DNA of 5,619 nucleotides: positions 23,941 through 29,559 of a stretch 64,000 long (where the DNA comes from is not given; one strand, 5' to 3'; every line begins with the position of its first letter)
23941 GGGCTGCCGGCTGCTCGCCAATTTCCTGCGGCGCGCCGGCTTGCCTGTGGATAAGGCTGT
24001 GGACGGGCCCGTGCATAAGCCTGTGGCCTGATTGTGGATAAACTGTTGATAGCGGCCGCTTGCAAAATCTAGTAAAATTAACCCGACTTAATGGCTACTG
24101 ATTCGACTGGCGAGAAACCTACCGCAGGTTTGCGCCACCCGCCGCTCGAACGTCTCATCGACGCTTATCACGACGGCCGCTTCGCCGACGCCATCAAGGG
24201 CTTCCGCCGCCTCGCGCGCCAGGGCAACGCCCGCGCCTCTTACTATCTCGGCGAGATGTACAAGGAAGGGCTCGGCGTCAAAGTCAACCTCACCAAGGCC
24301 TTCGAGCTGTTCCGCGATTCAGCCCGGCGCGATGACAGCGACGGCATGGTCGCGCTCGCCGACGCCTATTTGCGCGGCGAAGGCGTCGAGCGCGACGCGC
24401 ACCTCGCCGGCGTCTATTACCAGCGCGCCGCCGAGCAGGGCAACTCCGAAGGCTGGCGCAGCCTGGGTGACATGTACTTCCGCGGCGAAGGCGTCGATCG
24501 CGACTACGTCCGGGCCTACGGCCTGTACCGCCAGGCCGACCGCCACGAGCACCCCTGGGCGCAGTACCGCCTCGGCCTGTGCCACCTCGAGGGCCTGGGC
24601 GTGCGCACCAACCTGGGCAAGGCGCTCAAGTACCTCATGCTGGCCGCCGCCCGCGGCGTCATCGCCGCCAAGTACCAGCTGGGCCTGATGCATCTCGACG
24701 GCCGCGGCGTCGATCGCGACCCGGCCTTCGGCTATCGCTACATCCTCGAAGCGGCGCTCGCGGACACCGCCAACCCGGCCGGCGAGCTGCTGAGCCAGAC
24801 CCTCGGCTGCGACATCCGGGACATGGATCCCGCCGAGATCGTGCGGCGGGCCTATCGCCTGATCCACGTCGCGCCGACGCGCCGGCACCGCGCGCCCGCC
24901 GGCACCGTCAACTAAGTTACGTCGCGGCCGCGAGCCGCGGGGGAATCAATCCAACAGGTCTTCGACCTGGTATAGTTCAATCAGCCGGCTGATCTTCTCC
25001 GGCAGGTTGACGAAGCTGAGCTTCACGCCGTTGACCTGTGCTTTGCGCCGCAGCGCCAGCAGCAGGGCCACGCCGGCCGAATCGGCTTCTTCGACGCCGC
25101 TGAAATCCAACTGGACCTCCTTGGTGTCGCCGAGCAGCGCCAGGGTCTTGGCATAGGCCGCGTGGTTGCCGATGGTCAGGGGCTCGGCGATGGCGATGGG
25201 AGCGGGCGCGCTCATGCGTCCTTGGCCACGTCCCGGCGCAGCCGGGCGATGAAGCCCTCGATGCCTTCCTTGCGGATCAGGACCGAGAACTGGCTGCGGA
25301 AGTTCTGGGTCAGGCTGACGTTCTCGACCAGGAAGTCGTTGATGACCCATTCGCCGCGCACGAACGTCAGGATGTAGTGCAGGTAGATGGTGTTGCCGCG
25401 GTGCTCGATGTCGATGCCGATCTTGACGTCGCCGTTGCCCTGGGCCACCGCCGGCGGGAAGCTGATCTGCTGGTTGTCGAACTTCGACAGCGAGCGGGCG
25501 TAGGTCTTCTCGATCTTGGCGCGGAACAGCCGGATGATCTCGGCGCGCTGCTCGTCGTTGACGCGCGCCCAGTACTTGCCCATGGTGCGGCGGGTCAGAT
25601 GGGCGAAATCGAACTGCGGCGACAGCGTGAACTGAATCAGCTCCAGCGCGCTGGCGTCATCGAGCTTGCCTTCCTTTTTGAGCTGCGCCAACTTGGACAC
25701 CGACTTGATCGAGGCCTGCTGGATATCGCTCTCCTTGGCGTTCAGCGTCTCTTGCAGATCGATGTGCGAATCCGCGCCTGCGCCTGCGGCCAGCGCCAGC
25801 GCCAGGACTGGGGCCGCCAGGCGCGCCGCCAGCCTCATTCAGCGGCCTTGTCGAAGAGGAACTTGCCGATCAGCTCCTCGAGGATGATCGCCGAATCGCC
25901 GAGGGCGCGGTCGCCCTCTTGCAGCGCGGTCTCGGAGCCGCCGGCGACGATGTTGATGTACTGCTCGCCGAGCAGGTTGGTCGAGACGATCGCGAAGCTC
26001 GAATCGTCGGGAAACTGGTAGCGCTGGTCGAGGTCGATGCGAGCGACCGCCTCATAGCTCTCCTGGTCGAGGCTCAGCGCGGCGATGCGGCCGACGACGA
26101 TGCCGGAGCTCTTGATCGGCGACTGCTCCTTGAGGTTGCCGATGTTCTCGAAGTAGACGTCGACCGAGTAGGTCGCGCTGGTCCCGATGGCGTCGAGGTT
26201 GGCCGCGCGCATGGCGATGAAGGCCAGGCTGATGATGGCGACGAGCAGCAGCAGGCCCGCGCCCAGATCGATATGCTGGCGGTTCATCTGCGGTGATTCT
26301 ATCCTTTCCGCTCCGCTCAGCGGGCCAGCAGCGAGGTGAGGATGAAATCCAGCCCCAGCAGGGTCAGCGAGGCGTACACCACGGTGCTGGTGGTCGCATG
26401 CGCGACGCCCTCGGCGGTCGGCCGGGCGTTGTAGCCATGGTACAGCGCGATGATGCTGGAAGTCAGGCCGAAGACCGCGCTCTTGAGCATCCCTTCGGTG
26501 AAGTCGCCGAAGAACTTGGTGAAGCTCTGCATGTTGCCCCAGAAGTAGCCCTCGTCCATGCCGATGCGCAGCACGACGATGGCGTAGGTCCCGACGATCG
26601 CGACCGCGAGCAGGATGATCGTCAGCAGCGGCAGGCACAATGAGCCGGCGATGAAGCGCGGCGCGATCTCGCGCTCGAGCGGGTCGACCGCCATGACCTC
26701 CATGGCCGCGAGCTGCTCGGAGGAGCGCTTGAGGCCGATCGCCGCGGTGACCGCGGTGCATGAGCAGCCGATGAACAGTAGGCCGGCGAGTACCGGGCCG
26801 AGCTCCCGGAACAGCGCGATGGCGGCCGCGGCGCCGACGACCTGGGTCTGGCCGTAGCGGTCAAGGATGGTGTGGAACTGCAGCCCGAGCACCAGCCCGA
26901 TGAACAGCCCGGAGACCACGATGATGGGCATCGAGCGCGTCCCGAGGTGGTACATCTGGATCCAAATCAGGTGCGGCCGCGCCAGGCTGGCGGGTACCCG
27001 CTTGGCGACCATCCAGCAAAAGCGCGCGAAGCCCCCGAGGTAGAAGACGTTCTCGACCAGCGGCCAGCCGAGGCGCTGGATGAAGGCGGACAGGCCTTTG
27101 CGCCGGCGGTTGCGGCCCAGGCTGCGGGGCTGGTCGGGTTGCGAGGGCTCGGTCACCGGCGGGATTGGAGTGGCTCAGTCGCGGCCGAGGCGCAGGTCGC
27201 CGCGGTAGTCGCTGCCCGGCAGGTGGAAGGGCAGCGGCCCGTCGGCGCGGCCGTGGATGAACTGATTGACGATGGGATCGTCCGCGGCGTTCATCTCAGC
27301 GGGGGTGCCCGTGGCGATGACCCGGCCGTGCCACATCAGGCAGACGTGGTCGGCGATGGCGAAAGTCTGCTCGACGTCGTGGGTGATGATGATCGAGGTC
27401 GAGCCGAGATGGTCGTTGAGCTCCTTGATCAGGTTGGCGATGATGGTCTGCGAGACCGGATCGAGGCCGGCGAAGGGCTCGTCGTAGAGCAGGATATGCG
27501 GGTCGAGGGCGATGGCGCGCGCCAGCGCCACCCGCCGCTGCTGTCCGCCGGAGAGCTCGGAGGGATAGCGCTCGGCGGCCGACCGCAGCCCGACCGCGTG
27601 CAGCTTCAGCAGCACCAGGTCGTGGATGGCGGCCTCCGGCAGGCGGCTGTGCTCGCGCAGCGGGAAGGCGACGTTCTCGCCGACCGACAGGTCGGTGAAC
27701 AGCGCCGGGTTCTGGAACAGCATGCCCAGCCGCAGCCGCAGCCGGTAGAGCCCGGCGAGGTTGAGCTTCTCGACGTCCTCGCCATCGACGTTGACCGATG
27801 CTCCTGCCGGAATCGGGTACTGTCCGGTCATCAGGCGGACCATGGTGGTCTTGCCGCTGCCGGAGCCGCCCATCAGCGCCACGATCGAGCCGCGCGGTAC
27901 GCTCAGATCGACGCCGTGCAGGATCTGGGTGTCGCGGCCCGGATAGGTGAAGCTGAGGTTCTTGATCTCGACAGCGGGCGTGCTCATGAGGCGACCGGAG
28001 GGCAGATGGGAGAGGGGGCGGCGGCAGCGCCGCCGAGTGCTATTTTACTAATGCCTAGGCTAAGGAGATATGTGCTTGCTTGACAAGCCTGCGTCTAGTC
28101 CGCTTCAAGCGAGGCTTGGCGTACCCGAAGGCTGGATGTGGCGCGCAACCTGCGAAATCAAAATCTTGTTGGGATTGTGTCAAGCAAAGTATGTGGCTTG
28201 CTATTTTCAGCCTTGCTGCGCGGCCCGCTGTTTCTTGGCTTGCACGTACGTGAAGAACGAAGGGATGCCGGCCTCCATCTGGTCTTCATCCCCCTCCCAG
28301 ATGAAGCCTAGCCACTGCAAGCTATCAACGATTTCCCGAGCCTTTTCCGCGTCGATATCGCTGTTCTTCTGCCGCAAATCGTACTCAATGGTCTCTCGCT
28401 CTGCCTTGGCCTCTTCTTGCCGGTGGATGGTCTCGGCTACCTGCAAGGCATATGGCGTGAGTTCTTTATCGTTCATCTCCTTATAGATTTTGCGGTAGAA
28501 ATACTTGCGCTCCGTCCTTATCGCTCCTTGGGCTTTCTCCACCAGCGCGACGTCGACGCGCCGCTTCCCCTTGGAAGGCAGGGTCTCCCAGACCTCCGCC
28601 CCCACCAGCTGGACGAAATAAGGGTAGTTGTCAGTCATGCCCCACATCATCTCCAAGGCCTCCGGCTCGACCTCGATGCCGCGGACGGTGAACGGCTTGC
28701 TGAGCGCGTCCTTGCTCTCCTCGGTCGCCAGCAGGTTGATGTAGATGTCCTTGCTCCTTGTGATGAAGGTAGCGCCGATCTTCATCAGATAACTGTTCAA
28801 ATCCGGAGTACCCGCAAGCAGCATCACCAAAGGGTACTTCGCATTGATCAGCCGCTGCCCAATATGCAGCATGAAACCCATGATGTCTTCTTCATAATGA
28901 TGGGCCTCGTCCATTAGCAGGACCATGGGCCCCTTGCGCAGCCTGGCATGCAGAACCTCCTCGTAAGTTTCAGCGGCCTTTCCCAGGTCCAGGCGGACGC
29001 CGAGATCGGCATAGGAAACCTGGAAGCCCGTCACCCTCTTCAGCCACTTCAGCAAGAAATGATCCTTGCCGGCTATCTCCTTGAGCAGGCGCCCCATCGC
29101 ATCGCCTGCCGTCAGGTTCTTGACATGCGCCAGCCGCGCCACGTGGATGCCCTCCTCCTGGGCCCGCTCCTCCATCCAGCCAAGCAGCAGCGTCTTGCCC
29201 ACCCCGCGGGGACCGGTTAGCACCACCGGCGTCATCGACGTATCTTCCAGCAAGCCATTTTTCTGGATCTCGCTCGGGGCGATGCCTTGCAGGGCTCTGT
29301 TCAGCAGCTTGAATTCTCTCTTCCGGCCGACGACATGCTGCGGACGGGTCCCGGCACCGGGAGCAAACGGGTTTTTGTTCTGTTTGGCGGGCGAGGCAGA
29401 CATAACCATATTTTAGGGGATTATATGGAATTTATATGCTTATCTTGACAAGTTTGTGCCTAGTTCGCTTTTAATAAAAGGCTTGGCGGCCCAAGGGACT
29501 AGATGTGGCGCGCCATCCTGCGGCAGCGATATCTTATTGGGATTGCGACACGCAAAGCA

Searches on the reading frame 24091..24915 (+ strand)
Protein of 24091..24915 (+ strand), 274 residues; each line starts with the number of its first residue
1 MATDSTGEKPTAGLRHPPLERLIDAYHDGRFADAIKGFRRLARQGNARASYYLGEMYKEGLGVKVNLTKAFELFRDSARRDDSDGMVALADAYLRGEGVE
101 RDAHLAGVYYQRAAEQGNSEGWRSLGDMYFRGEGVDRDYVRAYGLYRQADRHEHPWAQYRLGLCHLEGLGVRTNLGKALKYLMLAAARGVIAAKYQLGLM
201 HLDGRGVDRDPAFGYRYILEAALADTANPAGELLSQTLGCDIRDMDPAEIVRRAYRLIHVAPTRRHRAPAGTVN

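Call 62: search_protein_families(library=pfam, proteins=[window:24091-24915:+], max_evalue=0.1)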
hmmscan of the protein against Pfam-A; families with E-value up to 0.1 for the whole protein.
window:24091-24915:+ (274 aa): 3 families
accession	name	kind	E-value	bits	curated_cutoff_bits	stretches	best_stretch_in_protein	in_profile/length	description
PF08238.18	Sel1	-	1.7e-36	123.7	30.7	5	84-118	2-36/36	Sel1 repeat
PF23310.1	TPR_27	-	0.00087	19.4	27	1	153-204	26-74/110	Plant tetratrico peptide repeats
PF13432.12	TPR_16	-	0.02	15.8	32.7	1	24-82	6-62/65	Tetratricopeptide repeat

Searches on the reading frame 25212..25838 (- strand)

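Call 8: search_protein_families(library=pfam, proteins=[window:25212-25838:-], max_evalue=0.001)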
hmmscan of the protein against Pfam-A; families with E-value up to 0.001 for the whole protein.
window:25212-25838:- (208 aa): 1 family
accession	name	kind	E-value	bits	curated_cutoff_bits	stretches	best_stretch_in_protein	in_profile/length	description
PF05494.18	MlaC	-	3.5e-35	121.7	26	1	42-201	3-165/166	MlaC protein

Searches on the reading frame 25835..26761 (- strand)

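Call 62: search_protein_families(library=pfam, proteins=[window:25835-26761:-], max_evalue=0.1)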
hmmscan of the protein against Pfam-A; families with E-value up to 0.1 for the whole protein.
window:25835-26761:- (308 aa): 1 family
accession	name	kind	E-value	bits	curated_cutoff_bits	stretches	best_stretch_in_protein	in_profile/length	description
PF02470.25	MlaD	-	3.7e-17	62.8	25.1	1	197-274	2-81/81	MlaD protein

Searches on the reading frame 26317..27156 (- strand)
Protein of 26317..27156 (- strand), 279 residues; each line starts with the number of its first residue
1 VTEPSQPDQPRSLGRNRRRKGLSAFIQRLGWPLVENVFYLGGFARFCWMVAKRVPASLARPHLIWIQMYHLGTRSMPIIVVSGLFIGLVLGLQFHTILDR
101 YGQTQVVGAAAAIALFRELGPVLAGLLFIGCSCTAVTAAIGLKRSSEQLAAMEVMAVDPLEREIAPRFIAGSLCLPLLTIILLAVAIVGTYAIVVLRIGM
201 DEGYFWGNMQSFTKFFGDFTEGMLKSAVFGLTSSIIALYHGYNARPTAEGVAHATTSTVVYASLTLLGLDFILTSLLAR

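Call 8: search_protein_families(library=pfam, proteins=[window:26317-27156:-], max_evalue=0.001)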
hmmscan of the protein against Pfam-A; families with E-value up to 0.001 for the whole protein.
window:26317-27156:- (279 aa): 1 family
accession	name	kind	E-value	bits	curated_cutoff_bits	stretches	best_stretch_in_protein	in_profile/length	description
PF02405.21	MlaE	-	5e-62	209.7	22.5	1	65-275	2-211/212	Permease MlaE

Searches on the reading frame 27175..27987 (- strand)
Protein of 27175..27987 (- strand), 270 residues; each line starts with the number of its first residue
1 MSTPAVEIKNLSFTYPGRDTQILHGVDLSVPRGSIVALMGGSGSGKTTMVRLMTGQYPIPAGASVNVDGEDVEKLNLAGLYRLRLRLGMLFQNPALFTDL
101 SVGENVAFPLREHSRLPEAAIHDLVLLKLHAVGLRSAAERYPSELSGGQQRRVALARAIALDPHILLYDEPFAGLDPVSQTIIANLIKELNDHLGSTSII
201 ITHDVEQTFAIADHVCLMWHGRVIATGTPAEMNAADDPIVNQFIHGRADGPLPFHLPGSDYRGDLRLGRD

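Call 8: search_protein_families(library=pfam, proteins=[window:27175-27987:-], max_evalue=0.001)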
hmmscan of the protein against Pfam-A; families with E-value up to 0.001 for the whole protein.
window:27175-27987:- (270 aa): 3 families
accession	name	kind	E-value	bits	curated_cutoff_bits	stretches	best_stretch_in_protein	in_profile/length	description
PF00005.33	ABC_tran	-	2e-29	103.4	25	1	23-173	1-137/137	ABC transporter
PF13304.12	AAA_21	-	2.9e-05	24.7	27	1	105-204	212-299/304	AAA domain, putative AbiEii toxin, Type IV TA system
PF02463.25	SMC_N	-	0.00019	21.3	40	0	142-213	134-206/220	RecF/RecN/SMC N terminal domain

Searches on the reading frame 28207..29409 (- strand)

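Call 8: search_protein_families(library=pfam, proteins=[window:28207-29409:-], max_evalue=0.001)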
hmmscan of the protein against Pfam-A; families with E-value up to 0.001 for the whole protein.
window:28207-29409:- (400 aa): 6 families
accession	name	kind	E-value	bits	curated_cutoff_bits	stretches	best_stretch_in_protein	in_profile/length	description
PF13401.12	AAA_22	-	1.7e-11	45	27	1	61-208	7-130/130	AAA domain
PF13191.12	AAA_16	-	1.6e-07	32.4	32.6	1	27-175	3-147/167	AAA ATPase domain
PF01637.24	ATPase_2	-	0.00016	22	33.2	1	52-263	13-219/225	ATPase domain predominantly from Archaea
PF13173.12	AAA_14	-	0.00018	21.9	27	0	61-104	4-48/129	AAA domain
PF13604.12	AAA_30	-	0.00025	21.3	27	1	62-175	21-103/191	AAA domain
PF03266.21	NTPase_1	-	0.00055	20.3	23.9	1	62-197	2-131/168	NTPase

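Call 82: search_protein_families(library=padloc, proteins=[window:28207-29409:-], max_evalue=0.001)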
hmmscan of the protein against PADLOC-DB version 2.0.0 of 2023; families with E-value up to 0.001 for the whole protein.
window:28207-29409:- (400 aa): 0 families
